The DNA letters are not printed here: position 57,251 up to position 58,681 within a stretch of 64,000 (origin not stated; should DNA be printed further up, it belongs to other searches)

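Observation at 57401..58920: PLP-dependent histidine decarboxylase with a co-translated tandem-ACT protein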

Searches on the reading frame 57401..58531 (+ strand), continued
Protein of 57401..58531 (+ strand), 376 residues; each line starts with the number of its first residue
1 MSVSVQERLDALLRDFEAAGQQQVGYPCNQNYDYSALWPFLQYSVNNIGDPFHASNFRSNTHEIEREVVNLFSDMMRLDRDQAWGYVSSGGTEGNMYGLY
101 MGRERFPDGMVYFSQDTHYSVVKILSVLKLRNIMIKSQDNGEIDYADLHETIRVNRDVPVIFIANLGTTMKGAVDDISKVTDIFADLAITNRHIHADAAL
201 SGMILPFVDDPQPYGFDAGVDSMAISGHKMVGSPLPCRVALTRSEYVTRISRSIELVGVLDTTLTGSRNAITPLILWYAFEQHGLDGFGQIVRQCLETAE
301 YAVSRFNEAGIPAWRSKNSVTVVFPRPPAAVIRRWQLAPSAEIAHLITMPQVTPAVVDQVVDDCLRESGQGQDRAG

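Call 97: search_protein_families(library=ncbifam, proteins=[L086:2926-4083:+, L089:3977-5128:+, L090:3899-5098:+, P0252, P0410, L091:1387-2835:+], max_evalue=1e-20)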
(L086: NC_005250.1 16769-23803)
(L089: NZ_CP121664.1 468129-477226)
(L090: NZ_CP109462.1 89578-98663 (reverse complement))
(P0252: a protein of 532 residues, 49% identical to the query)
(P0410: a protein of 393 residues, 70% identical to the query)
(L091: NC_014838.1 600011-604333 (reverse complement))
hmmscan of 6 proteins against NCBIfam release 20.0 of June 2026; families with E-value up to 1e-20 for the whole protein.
L086:2926-4083:+ (386 aa): 2 families
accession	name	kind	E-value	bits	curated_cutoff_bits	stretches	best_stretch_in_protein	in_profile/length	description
NF002748.0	PRK02769.1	equivalog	2.5e-188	625.5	305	1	1-379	1-378/382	histidine decarboxylase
TIGR03812.1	tyr_de_CO2_Arch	equivalog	1.7e-39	135.8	299.4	1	63-368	57-371/375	tyrosine decarboxylase MfnA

L089:3977-5128:+ (384 aa): 2 families
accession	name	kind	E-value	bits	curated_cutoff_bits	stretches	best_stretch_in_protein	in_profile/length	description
NF002748.0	PRK02769.1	equivalog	1.1e-111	373.3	305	1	8-376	10-374/382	histidine decarboxylase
TIGR03812.1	tyr_de_CO2_Arch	equivalog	6e-37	127.4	299.4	1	41-370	41-372/375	tyrosine decarboxylase MfnA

L090:3899-5098:+ (400 aa): 2 families
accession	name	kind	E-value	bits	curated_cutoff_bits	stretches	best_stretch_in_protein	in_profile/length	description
NF002748.0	PRK02769.1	equivalog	2.8e-92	309.4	305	1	31-397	6-368/382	histidine decarboxylase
TIGR03812.1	tyr_de_CO2_Arch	equivalog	1e-32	113.4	299.4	1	72-398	45-373/375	tyrosine decarboxylase MfnA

P0252 (532 aa): 2 families
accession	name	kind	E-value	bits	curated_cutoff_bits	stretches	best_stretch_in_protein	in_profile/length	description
NF002748.0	PRK02769.1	equivalog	1.2e-149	498.2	305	1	9-377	3-373/382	histidine decarboxylase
TIGR03812.1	tyr_de_CO2_Arch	equivalog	9.7e-42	143.1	299.4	1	55-373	47-373/375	tyrosine decarboxylase MfnA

P0410 (393 aa): 2 families
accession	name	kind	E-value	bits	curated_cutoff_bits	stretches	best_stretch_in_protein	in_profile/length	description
NF002748.0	PRK02769.1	equivalog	2.8e-152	506.8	305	1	21-388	3-372/382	histidine decarboxylase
TIGR03812.1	tyr_de_CO2_Arch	equivalog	9.8e-45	153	299.4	1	67-385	47-373/375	tyrosine decarboxylase MfnA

L091:1387-2835:+ (483 aa): 1 family
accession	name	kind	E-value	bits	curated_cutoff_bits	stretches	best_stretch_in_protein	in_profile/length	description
NF002748.0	PRK02769.1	equivalog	1.2e-78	264.5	305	2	237-476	156-368/382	histidine decarboxylase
